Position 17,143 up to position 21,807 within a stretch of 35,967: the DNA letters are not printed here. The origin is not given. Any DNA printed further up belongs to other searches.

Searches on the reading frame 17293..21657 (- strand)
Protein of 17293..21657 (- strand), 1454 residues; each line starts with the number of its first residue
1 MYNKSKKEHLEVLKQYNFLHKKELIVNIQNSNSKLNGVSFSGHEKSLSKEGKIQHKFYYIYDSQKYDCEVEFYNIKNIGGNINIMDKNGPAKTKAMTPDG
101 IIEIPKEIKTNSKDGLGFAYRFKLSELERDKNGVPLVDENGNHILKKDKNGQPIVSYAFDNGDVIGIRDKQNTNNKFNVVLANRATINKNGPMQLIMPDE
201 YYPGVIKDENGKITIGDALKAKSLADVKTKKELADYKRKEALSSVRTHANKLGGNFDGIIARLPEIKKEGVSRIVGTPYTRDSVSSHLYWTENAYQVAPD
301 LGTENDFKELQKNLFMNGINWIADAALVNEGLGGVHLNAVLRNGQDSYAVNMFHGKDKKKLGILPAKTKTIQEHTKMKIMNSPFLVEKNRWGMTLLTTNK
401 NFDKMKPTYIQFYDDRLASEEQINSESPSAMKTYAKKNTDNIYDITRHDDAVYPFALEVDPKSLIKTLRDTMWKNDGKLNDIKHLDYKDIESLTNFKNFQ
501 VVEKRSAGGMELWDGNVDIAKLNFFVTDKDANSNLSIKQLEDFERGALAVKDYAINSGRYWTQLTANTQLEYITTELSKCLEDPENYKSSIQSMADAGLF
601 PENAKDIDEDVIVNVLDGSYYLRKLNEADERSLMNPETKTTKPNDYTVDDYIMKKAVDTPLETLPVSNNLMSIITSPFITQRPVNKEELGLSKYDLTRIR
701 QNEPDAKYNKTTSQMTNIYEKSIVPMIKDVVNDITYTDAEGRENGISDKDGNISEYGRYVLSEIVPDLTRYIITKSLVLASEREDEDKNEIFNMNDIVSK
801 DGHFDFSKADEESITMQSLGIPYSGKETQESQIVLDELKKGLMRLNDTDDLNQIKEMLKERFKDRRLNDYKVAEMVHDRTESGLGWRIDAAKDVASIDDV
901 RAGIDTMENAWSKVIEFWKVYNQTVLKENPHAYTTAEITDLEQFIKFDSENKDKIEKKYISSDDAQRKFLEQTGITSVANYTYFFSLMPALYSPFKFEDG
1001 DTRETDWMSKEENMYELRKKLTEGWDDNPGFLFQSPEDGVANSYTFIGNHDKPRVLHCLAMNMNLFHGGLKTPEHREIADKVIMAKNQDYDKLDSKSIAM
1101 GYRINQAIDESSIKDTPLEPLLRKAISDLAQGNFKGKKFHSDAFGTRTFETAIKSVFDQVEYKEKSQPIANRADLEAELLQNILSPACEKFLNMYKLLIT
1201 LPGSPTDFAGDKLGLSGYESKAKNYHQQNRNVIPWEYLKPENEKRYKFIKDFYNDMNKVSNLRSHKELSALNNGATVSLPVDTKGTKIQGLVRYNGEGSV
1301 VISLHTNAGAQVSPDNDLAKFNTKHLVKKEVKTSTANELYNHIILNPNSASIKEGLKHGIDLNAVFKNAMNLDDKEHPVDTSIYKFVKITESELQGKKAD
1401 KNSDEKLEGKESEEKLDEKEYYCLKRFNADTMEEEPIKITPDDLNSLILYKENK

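Call 36: search_protein_families(library=pfam, proteins=[window:17293-21657:-])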
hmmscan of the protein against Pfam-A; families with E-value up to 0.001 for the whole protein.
window:17293-21657:- (1454 aa): 2 families
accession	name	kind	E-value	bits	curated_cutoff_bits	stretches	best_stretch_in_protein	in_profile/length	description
PF00128.31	Alpha-amylase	-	2.3e-13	50.6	22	1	245-325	15-87/446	Alpha amylase, catalytic domain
PF14860.11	DrrA_P4M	-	0.00046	20.5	26.2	0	834-899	34-94/103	DrrA phosphatidylinositol 4-phosphate binding domain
